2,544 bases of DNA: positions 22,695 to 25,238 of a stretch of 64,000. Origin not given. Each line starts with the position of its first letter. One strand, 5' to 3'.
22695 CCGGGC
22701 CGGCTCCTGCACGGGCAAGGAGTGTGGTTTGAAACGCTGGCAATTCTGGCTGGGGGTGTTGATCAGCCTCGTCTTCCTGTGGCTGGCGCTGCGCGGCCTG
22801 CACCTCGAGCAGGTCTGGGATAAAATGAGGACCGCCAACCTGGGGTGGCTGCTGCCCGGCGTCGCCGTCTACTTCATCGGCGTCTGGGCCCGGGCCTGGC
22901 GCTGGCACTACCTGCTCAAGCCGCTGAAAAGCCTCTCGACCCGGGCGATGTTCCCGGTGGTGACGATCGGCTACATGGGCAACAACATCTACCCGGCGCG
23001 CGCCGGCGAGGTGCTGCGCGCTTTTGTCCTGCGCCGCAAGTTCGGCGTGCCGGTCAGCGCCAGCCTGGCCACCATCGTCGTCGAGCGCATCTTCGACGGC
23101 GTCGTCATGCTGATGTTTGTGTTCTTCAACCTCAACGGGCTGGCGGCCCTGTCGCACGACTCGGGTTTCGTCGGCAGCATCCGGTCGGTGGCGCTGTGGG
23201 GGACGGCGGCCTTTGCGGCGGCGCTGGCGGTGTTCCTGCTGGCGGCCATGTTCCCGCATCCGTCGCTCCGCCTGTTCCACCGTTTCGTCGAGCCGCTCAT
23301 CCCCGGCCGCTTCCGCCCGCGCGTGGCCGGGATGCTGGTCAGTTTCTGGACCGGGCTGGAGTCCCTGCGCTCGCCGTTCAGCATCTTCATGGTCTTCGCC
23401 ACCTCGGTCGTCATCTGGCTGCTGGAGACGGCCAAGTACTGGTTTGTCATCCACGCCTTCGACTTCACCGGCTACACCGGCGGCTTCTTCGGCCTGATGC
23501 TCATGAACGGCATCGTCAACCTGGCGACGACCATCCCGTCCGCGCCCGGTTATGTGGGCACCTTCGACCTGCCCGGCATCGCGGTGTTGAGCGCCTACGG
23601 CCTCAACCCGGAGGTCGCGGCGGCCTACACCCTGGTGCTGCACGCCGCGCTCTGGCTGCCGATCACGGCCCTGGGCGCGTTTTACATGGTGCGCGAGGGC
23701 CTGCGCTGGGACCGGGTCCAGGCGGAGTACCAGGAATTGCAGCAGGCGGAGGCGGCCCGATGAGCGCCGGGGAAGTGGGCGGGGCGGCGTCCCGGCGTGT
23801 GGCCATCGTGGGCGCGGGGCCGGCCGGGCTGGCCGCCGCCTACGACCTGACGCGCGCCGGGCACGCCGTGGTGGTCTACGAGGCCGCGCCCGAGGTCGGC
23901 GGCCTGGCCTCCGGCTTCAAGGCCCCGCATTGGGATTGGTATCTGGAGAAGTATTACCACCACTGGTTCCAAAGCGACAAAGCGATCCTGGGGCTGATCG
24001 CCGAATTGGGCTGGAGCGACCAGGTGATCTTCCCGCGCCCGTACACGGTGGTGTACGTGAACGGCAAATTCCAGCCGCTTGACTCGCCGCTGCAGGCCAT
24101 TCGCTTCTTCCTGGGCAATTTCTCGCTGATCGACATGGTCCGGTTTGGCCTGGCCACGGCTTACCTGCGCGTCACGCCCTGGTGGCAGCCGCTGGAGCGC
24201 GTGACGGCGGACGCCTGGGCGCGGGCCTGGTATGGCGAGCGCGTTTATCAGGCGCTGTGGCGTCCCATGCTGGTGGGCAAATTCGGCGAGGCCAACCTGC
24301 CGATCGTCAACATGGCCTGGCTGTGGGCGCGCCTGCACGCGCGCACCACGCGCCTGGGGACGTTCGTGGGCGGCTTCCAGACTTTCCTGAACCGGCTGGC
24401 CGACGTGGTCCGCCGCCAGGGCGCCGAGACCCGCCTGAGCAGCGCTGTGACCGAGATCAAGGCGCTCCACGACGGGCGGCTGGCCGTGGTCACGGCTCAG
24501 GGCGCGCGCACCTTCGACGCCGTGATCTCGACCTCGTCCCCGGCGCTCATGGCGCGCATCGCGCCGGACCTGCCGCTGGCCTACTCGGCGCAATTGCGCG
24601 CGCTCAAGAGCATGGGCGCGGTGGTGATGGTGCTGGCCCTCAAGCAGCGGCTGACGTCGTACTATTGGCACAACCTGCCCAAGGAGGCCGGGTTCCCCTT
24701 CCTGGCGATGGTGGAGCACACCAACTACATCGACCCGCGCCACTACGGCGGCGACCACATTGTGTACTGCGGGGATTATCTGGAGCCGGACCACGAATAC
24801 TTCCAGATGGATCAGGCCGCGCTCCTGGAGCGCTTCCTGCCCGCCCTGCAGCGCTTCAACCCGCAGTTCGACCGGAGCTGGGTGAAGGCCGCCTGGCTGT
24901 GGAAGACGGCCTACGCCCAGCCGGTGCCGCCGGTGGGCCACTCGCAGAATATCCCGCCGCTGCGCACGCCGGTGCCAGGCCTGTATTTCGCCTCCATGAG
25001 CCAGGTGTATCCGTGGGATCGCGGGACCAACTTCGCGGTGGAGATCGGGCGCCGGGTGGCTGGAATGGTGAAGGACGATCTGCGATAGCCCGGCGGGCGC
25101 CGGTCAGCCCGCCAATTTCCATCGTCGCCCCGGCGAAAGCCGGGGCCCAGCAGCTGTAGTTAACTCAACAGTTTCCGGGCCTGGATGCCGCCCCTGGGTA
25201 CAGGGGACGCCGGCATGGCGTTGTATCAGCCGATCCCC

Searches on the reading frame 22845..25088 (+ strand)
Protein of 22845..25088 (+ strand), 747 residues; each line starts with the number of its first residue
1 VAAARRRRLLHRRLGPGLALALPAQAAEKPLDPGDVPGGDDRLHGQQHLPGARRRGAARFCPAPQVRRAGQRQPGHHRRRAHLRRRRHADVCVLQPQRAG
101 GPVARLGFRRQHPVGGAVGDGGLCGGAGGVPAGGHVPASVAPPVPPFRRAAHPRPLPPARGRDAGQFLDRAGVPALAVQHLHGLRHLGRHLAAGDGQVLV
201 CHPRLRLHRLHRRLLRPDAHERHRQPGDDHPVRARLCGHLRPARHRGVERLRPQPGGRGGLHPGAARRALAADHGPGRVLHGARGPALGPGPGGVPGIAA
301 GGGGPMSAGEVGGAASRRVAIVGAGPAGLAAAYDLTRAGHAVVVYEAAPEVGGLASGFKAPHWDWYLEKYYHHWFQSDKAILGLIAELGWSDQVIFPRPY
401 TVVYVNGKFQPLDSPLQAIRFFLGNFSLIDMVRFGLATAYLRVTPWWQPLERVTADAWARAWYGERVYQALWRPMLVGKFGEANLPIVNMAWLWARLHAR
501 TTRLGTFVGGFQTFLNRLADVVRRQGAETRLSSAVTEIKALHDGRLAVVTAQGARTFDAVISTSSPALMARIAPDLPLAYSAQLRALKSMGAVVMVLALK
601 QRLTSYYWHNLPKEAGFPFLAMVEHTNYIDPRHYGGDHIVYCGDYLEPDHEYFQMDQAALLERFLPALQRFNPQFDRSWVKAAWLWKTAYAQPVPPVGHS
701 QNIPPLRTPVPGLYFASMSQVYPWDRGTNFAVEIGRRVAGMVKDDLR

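Call 46: search_protein_families(library=pfam, proteins=[window:22845-25088:+], max_evalue=0.00001)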
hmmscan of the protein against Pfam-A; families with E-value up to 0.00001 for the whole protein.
window:22845-25088:+ (747 aa): 5 families
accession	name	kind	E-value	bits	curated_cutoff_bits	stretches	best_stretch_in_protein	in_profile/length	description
PF01593.30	Amino_oxidase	-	6.6e-37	128.3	19.8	1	327-739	2-439/443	Flavin containing amine oxidoreductase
PF01266.30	DAO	-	3.1e-14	53.7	27.9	1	318-363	1-46/353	FAD dependent oxidoreductase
PF13450.12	NAD_binding_8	-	9.3e-12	45.5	21.9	1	321-382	1-62/68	NAD(P)-binding Rossmann-like domain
PF07992.20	Pyr_redox_2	-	1.2e-06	28.7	26.1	0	318-349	2-33/291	Pyridine nucleotide-disulphide oxidoreductase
PF12831.13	FAD_oxidored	-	1.6e-06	28.2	27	1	319-357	2-40/416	FAD dependent oxidoreductase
